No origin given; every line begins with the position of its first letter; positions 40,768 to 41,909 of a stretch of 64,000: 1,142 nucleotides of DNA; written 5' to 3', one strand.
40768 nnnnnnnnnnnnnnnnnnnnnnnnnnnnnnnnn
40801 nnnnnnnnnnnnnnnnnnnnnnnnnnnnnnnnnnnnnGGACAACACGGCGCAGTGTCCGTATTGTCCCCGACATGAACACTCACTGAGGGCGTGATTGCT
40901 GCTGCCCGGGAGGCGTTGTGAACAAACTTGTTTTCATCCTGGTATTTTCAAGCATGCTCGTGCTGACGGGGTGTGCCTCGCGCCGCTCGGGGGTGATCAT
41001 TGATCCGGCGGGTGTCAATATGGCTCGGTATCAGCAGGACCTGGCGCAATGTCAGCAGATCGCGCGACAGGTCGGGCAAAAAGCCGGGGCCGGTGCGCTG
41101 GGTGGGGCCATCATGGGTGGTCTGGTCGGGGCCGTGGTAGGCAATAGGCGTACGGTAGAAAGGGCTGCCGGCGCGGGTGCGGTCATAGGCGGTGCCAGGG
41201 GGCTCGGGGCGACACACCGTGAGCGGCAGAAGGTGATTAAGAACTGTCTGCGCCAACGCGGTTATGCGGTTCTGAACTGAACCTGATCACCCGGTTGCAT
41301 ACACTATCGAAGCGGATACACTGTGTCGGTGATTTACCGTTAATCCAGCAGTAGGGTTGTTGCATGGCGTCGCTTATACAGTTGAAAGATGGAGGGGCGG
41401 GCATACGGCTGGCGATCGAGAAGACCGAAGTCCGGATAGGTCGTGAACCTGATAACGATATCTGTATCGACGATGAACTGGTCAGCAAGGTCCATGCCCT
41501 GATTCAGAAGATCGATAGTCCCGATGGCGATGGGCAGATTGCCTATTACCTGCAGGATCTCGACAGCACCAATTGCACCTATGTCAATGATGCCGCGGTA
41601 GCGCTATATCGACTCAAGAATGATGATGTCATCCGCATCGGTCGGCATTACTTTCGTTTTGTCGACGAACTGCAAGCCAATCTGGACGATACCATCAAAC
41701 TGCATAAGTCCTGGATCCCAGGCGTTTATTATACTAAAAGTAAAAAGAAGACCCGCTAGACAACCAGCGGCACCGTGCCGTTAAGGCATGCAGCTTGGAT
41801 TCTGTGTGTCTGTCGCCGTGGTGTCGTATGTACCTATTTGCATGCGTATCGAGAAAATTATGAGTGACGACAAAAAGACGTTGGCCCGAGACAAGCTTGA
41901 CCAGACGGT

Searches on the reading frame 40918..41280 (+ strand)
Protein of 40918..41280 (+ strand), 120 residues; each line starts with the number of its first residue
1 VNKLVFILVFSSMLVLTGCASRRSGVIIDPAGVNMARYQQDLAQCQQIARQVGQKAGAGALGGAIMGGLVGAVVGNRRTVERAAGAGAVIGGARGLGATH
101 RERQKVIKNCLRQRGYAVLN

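Call 3: search_protein_families(library=pfam, proteins=[window:40918-41280:+], max_evalue=0.01)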
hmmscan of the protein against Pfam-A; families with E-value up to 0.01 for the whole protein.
window:40918-41280:+ (120 aa): 1 family
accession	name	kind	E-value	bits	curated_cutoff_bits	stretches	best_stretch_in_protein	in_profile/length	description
PF11981.13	DUF3482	-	0.00071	19.5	29.2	1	33-108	129-203/293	Domain of unknown function (DUF3482)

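Call 4: search_protein_families(library=ncbifam, proteins=[window:40918-41280:+], max_evalue=0.01)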
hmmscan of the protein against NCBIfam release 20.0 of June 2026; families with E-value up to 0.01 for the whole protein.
window:40918-41280:+ (120 aa): 4 families
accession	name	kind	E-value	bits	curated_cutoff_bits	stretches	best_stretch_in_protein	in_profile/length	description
NF041250.1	VI_TagQ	equivalog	2.9e-08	33.4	300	1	3-108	7-114/301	type VI secretion system-associated lipoprotein TagQ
NF053611.1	YiaD_Gzip_OmpA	equivalog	3.6e-05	23.6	175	1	43-101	11-70/206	YiaD family glycine zipper/OmpA-like lipoprotein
NF051486.1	E492_microcin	equivalog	0.007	16.9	50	0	33-78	9-54/88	E492 group microcin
NF046038.1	NGK_0946_fam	subfamily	0.0073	16.8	45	1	1-51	1-53/102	NGK_0946 family protein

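Call 61: search_protein_families(library=padloc, proteins=[window:40918-41280:+], max_evalue=0.001)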
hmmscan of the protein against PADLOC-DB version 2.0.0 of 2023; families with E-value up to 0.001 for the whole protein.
window:40918-41280:+ (120 aa): 0 families

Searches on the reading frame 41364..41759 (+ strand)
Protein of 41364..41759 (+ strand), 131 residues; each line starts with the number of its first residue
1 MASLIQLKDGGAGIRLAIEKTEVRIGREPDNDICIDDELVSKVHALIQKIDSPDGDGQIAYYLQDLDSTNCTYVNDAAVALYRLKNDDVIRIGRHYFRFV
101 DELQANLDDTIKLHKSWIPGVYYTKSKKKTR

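Call 3: search_protein_families(library=pfam, proteins=[window:41364-41759:+], max_evalue=0.01)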
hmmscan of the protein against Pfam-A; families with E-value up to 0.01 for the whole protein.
window:41364-41759:+ (131 aa): 3 families
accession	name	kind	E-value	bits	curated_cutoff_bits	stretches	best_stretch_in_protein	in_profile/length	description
PF00498.31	FHA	-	2e-19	70.2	20.7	1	23-93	1-67/67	FHA domain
PF16697.10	Yop-YscD_cpl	-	1.5e-11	44.8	33.2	1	12-102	8-93/94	Inner membrane component of T3SS, cytoplasmic domain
PF18221.6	MU2_FHA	-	0.0019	18.6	29.2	0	22-48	17-43/94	Mutator 2 Fork head associated domain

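Call 4: search_protein_families(library=ncbifam, proteins=[window:41364-41759:+], max_evalue=0.01)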
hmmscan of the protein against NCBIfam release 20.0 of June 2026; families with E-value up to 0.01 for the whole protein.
window:41364-41759:+ (131 aa): 5 families
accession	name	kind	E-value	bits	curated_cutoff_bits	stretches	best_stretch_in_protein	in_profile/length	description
NF049868.1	FhaB_Rv0019c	equivalog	6.6e-14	52.2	125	1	11-98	76-157/158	FHA domain-containing protein FhaB/FipA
NF041660.2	oxygluDhInhib_OdhI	equivalog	1.4e-12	47.6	200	1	7-99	42-127/130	oxoglutarate dehydrogenase inhibitor Odhl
NF052573.1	HisKinEspAMyxo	equivalog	3.9e-10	38.4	1400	1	16-100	41-120/755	serine histidine kinase EspA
TIGR03354.1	VI_FHA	hypoth_equivalog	2.9e-08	34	120.25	1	15-94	18-96/420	type VI secretion system-associated FHA domain protein TagH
NF033760.1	gliding_GltG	equivalog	1.1e-07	30.8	650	1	22-99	25-96/650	adventurous gliding motility protein GltG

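Call 44: find_homologous_proteins(query=window:41364-41759:+, max_evalue=0.001)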
Query window:41364-41759:+ (131 aa): 233 proteins with E <= 0.001 among 252 candidates; the best 120 are listed.
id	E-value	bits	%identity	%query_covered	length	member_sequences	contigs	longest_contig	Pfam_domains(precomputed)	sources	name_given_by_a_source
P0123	1.9e-81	288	100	100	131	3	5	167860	PF00498.32,PF16697.11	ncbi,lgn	-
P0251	1.6e-67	243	85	95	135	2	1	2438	PF00498.32,PF16697.11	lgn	-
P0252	3.8e-63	229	77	100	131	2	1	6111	PF00498.32,PF16697.11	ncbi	-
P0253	2.6e-62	227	80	98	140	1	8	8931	PF00498.32,PF16697.11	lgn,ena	-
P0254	1.2e-51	192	66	99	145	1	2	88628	PF00498.32,PF16697.11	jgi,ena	-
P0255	3.5e-50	187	66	95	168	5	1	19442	PF00498.32,PF16697.11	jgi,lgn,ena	-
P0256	1.5e-49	185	64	98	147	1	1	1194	PF00498.32,PF16697.11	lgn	-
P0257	2.9e-45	171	58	95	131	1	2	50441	PF00498.32,PF16697.11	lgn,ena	-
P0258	1.5e-44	169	57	98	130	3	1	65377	PF00498.32,PF16697.11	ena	-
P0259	5.3e-44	167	57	98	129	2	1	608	PF00498.32,PF16697.11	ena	-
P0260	2.0e-41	159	58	98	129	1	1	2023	PF00498.32,PF16697.11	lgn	-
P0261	2.3e-41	159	59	98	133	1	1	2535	PF00498.32,PF16697.11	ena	-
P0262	2.9e-41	158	55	98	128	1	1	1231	PF00498.32,PF16697.11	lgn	-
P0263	3.0e-41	158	56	98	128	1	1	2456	PF00498.32,PF16697.11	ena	-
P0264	1.1e-40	157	55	98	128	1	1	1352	PF00498.32,PF16697.11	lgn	-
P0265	1.7e-40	156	56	95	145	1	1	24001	PF00498.32,PF16697.11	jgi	-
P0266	2.1e-40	156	56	94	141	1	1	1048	PF00498.32,PF16697.11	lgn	-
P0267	4.1e-40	155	53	98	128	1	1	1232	PF00498.32,PF16697.11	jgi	jgi:pSer/pThr/pTyr-binding forkhead associated (FHA) protein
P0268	4.8e-40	154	55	98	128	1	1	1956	PF00498.32,PF16697.11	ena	-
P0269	5.2e-40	154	54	94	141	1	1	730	PF00498.32,PF16697.11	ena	-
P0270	8.9e-40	154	58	98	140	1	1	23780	PF00498.32,PF16697.11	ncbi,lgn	-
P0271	9.2e-39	150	56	95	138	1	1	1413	PF00498.32,PF16697.11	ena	-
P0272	1.2e-38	150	53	95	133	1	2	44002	PF00498.32,PF16697.11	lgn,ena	-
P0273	2.8e-38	149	56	94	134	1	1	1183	PF00498.32,PF16697.11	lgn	-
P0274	1.1e-37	147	56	98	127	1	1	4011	PF00498.32,PF16697.11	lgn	-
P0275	1.7e-37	146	52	97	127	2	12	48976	PF00498.32,PF16697.11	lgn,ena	-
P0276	2.6e-37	146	53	94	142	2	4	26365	PF00498.32,PF16697.11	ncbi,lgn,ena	-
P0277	9.4e-37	144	53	98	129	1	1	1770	PF00498.32,PF16697.11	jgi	-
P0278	1.8e-36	143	54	98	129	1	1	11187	PF00498.32,PF16697.11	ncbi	-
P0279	2.2e-36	143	56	97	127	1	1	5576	PF00498.32,PF16697.11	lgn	-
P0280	2.2e-36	143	58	95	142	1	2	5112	PF00498.32,PF16697.11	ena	-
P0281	4.8e-36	142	55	97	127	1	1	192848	PF00498.32,PF16697.11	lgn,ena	-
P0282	5.5e-36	141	56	98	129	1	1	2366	PF00498.32,PF16697.11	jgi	-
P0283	1.3e-35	140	54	95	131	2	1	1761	PF00498.32,PF16697.11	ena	-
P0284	1.4e-35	140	54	97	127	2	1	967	PF00498.32,PF16697.11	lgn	-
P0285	1.5e-35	140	52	95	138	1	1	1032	PF00498.32,PF16697.11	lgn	-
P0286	2.1e-35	139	56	97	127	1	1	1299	PF00498.32,PF16697.11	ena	-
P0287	2.9e-35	139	52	95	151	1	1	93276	PF00498.32,PF16697.11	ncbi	-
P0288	3.1e-35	139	56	97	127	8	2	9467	PF00498.32,PF16697.11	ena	-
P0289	4.2e-35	139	55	97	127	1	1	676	PF00498.32,PF16697.11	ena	-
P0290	5.8e-35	138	54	96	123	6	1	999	PF00498.32,PF16697.11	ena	-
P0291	7.7e-35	138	55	97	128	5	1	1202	PF00498.32,PF16697.11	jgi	-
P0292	9.7e-35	137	55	97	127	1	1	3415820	PF00498.32,PF16697.11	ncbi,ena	-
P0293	1.5e-34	137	52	96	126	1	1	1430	PF00498.32,PF16697.11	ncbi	-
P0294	3.7e-34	135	54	98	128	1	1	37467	PF00498.32,PF16697.11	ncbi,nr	ncbi:MAG: FHA domain-containing protein [Gammaproteobacteria bacterium]|nr:FHA domain-containing pro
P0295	4.2e-34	135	54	97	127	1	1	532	PF00498.32,PF16697.11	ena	-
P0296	4.3e-34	135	54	95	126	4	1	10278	PF00498.32,PF16697.11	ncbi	-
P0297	9.3e-34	134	54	97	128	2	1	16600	PF00498.32,PF16697.11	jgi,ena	-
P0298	2.7e-33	133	51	95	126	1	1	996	PF00498.32,PF16697.11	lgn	-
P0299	3.4e-33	132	52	98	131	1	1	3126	PF00498.32,PF16697.11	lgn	-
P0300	4.3e-33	132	53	98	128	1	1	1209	PF00498.32,PF16697.11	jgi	jgi:pSer/pThr/pTyr-binding forkhead associated (FHA) protein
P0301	5.2e-33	132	54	98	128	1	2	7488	PF00498.32,PF16697.11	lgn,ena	-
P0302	7.9e-33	131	50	96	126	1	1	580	PF00498.32,PF16697.11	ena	-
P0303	8.1e-33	131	50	95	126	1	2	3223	PF00498.32,PF16697.11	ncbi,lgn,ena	-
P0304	8.4e-33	131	50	96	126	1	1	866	PF00498.32,PF16697.11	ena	-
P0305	8.5e-33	131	50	95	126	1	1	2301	PF00498.32,PF16697.11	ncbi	-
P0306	1.3e-32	131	48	97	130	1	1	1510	PF00498.32,PF16697.11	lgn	-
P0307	1.4e-32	130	52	96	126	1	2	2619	PF00498.32,PF16697.11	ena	-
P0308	1.7e-32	130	50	97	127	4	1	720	PF00498.32,PF16697.11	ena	-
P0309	2.0e-32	130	46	95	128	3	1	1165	PF00498.32,PF16697.11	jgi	jgi:pSer/pThr/pTyr-binding forkhead associated (FHA) protein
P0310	2.9e-32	129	48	95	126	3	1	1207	PF00498.32,PF16697.11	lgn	-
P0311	3.2e-32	129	48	95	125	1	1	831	PF00498.32,PF16697.11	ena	-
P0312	3.7e-32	129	54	95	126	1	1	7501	PF00498.32,PF16697.11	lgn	-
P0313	5.1e-32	129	51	95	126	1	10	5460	PF00498.32,PF16697.11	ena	-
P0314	5.4e-32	128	51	98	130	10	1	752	PF00498.32,PF16697.11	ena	-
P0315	5.5e-32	128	52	96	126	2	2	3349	PF00498.32,PF16697.11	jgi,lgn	jgi:pSer/pThr/pTyr-binding forkhead associated (FHA) protein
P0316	6.0e-32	128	48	95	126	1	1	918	PF00498.32,PF16697.11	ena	-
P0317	6.1e-32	128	53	95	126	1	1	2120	PF00498.32,PF16697.11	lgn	-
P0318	8.5e-32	128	49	95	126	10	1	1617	PF00498.32,PF16697.11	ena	-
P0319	9.8e-32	128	47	95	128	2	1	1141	PF00498.32,PF16697.11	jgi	jgi:pSer/pThr/pTyr-binding forkhead associated (FHA) protein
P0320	1.1e-31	127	51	97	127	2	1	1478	PF00498.32,PF16697.11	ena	-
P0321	1.6e-31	127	49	96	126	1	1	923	PF00498.32,PF16697.11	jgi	jgi:pSer/pThr/pTyr-binding forkhead associated (FHA) protein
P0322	1.6e-31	127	50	95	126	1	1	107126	PF00498.32,PF16697.11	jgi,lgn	-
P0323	1.7e-31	127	48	98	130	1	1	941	PF00498.32,PF16697.11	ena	-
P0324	1.7e-31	127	51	97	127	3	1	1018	PF00498.32,PF16697.11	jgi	jgi:pSer/pThr/pTyr-binding forkhead associated (FHA) protein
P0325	1.8e-31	127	53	95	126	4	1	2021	PF00498.32,PF16697.11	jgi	jgi:pSer/pThr/pTyr-binding forkhead associated (FHA) protein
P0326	3.4e-31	126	50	95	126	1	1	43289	PF00498.32,PF16697.11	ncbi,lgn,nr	ncbi:MAG: FHA domain-containing protein [Desulfobacteraceae bacterium]|nr:FHA domain-containing prot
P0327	3.5e-31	126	53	95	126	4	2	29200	PF00498.32,PF16697.11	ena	-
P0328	3.7e-31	126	52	97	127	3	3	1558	PF00498.32,PF16697.11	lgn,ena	-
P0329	4.3e-31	126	47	95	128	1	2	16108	PF00498.32,PF16697.11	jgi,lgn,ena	-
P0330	4.4e-31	126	48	95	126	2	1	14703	PF00498.32,PF16697.11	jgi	-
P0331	5.9e-31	125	52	95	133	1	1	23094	PF00498.32,PF16697.11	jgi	jgi:pSer/pThr/pTyr-binding forkhead associated (FHA) protein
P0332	6.1e-31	125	48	98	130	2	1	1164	PF00498.32,PF16697.11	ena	-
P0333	6.3e-31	125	45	98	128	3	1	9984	PF00498.32,PF16697.11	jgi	jgi:pSer/pThr/pTyr-binding forkhead associated (FHA) protein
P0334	1.1e-30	124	48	95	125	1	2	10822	PF00498.32,PF16697.11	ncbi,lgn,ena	-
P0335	1.1e-30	124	51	95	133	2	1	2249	PF00498.32,PF16697.11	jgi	jgi:pSer/pThr/pTyr-binding forkhead associated (FHA) protein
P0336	1.3e-30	124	53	95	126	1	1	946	PF00498.32,PF16697.11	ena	-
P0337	1.6e-30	124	53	95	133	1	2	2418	PF00498.32,PF16697.11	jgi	jgi:pSer/pThr/pTyr-binding forkhead associated (FHA) protein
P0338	1.8e-30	124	51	95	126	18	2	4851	PF00498.32,PF16697.11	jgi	jgi:pSer/pThr/pTyr-binding forkhead associated (FHA) protein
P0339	1.9e-30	123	50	98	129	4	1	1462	PF00498.32,PF16697.11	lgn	-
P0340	2.2e-30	123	46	95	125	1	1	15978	PF00498.32,PF16697.11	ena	-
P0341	2.5e-30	123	52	95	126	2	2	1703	PF00498.32,PF16697.11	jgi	jgi:pSer/pThr/pTyr-binding forkhead associated (FHA) protein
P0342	2.5e-30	123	47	95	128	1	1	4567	PF00498.32,PF16697.11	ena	-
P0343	2.7e-30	123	50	95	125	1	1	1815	PF00498.32,PF16697.11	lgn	-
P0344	3.0e-30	123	47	95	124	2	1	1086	PF00498.32,PF16697.11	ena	-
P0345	3.1e-30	123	49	99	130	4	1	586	PF00498.32,PF16697.11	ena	-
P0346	3.2e-30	123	49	95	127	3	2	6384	PF00498.32,PF16697.11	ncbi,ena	-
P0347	3.7e-30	123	48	95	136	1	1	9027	PF00498.32,PF16697.11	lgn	-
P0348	4.9e-30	122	51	95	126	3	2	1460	PF00498.32,PF16697.11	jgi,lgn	-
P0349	6.7e-30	122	51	95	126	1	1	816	PF00498.32,PF16697.11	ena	-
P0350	6.8e-30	122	50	95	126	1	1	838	PF00498.32,PF16697.11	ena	-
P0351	9.0e-30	121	51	95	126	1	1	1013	PF00498.32,PF16697.11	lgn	-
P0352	9.0e-30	121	52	95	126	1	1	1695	PF00498.32,PF16697.11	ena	-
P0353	9.6e-30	121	51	95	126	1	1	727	PF00498.32,PF16697.11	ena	-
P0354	1.0e-29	121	48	97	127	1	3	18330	PF00498.32,PF16697.11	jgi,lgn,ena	-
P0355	1.1e-29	121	48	98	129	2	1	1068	PF00498.32,PF16697.11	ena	-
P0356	1.2e-29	121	48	96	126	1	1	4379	PF00498.32,PF16697.11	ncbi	-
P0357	1.2e-29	121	51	95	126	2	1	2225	PF00498.32,PF16697.11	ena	-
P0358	1.4e-29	121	57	78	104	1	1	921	PF00498.32,PF16697.11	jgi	jgi:pSer/pThr/pTyr-binding forkhead associated (FHA) protein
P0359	1.5e-29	121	48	95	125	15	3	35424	PF00498.32,PF16697.11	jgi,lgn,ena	-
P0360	1.6e-29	120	50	95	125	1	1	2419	PF00498.32,PF16697.11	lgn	-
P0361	2.0e-29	120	46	95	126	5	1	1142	PF00498.32,PF16697.11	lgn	-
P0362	2.0e-29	120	51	96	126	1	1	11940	PF00498.32,PF16697.11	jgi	jgi:pSer/pThr/pTyr-binding forkhead associated (FHA) protein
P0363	2.0e-29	120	51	95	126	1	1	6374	PF00498.32,PF16697.11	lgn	-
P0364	2.7e-29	120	51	95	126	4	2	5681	PF00498.32,PF16697.11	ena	-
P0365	3.1e-29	120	54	79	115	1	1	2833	PF00498.32,PF16697.11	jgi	jgi:pSer/pThr/pTyr-binding forkhead associated (FHA) protein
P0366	3.3e-29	119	50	96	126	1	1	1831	PF00498.32,PF16697.11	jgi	jgi:pSer/pThr/pTyr-binding forkhead associated (FHA) protein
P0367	3.4e-29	119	50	95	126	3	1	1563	PF00498.32,PF16697.11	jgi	jgi:pSer/pThr/pTyr-binding forkhead associated (FHA) protein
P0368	3.7e-29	119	50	95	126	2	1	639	PF00498.32,PF16697.11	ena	-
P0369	4.1e-29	119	47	95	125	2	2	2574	PF00498.32,PF16697.11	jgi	jgi:pSer/pThr/pTyr-binding forkhead associated (FHA) protein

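Call 45: find_encoding_contigs(protein=P0254, flank=7000, max_places=2)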
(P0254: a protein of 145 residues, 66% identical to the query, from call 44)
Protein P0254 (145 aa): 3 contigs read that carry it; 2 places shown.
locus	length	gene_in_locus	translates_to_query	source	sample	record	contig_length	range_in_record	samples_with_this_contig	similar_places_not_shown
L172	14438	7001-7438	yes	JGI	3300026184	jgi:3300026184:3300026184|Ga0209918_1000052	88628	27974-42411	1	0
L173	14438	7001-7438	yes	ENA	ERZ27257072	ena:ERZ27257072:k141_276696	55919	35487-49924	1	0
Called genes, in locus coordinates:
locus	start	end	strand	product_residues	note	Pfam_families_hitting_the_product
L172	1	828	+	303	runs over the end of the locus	PF00528:BPD_transp_1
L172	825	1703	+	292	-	PF00528:BPD_transp_1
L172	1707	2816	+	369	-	PF00005:ABC_tran, PF13304:AAA_21 (faint)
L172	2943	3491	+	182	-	-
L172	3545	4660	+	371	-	PF02163:Peptidase_M50, PF13398:Peptidase_M50B, PF02163:Peptidase_M50, PF00571:CBS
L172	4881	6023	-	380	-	PF00561:Abhydrolase_1 (faint)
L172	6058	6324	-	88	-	-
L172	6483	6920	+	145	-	PF10116:Host_attach, PF18856:baeRF_family12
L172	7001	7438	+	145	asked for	PF16697:Yop-YscD_cpl, PF00498:FHA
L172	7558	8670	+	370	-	PF00072:Response_reg, PF00211:Guanylate_cyc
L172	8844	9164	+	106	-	-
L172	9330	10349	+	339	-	PF13409:GST_N_2, PF00043:GST_C (weak), PF13410:GST_C_2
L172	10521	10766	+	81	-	PF04325:DUF465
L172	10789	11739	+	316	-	PF00561:Abhydrolase_1, PF12146:Hydrolase_4, PF12697:Abhydrolase_6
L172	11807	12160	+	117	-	-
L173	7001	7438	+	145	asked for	PF16697:Yop-YscD_cpl, PF00498:FHA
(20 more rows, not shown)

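Call 46: find_encoding_contigs(protein=P0292, flank=7000, max_places=2)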
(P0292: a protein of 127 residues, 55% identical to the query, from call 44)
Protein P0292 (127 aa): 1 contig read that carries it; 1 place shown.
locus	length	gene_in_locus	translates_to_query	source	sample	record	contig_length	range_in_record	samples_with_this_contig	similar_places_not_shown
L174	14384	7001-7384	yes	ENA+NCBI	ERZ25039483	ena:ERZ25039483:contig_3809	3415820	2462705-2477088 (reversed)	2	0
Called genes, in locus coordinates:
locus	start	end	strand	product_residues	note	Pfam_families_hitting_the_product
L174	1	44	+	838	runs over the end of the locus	PF02771:Acyl-CoA_dh_N, PF02770:Acyl-CoA_dh_M, PF00441:Acyl-CoA_dh_1, PF09317:ACDH_C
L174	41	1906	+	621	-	PF00501:AMP-binding, PF23562:AMP-binding_C_3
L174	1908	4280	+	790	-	PF02737:3HCDH_N, PF00725:3HCDH, PF00378:ECH_1, PF16113:ECH_2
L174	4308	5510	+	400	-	PF00108:Thiolase_N, PF00109:ketoacyl-synt (weak), PF02803:Thiolase_C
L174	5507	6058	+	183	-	PF13279:4HBT_2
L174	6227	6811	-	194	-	PF16036:Chalcone_3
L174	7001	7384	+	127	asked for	PF16697:Yop-YscD_cpl, PF00498:FHA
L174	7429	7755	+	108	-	PF00085:Thioredoxin (weak)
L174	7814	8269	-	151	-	PF02635:DsrE (weak)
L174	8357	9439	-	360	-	PF00005:ABC_tran, PF03459:TOBE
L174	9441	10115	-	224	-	PF00528:BPD_transp_1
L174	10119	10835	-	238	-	PF13531:SBP_bac_11, PF01547:SBP_bac_1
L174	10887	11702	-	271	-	PF00126:HTH_1, PF03459:TOBE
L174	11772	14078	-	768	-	PF00989:PAS, PF08448:PAS_4, PF13426:PAS_9 (weak), PF00990:GGDEF, PF00563:EAL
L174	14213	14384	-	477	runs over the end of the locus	-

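Call 47: find_encoding_contigs(protein=P0326, flank=7000, max_places=2)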
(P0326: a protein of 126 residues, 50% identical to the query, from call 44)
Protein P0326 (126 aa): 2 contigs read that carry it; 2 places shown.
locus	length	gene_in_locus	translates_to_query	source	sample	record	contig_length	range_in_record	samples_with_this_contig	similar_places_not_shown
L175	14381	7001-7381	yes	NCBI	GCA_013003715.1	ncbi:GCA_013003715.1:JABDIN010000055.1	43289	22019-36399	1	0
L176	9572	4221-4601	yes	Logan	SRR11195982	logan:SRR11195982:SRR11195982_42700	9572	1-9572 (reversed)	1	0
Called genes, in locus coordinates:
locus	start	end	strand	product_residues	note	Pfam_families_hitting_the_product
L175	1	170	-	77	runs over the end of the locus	PF13192:Thioredoxin_3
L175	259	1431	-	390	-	PF03773:ArsP_1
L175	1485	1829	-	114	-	PF12840:HTH_20, PF01022:HTH_5, PF12802:MarR_2 (faint)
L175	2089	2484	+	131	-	-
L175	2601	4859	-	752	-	PF04715:, PF00425:Chorismate_bind, PF01063:Aminotran_4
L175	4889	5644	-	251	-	PF00117:GATase, PF07722:Peptidase_C26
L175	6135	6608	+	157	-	PF00196:GerE (weak)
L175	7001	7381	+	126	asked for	PF16697:Yop-YscD_cpl, PF00498:FHA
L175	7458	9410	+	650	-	-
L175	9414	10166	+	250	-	-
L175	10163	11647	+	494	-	-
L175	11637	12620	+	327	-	PF20030:bpMoxR, PF00004:AAA (faint), PF07726:AAA_3, PF07728:AAA_5, PF17863:AAA_lid_2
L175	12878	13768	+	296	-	PF01882:DUF58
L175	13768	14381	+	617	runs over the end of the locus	PF07584:BatA, PF13519:VWA_2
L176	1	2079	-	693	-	?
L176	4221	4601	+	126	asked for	PF16697:Yop-YscD_cpl, PF00498:FHA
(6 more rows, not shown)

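Call 59: search_protein_families(library=pfam, proteins=[window:41364-41759:+], max_evalue=10)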
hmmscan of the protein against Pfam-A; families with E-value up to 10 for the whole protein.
window:41364-41759:+ (131 aa): 4 families
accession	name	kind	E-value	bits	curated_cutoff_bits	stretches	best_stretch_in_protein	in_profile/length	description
PF00498.31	FHA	-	2e-19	70.2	20.7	1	23-93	1-67/67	FHA domain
PF16697.10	Yop-YscD_cpl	-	1.5e-11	44.8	33.2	1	12-102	8-93/94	Inner membrane component of T3SS, cytoplasmic domain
PF18221.6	MU2_FHA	-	0.0019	18.6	29.2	1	22-48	17-43/94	Mutator 2 Fork head associated domain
PF13188.13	PAS_8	-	0.077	13.4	21.8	1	61-104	14-51/65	PAS domain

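Call 61: search_protein_families(library=padloc, proteins=[window:41364-41759:+], max_evalue=0.001)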
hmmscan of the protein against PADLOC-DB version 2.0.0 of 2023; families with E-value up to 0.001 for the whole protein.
window:41364-41759:+ (131 aa): 0 families
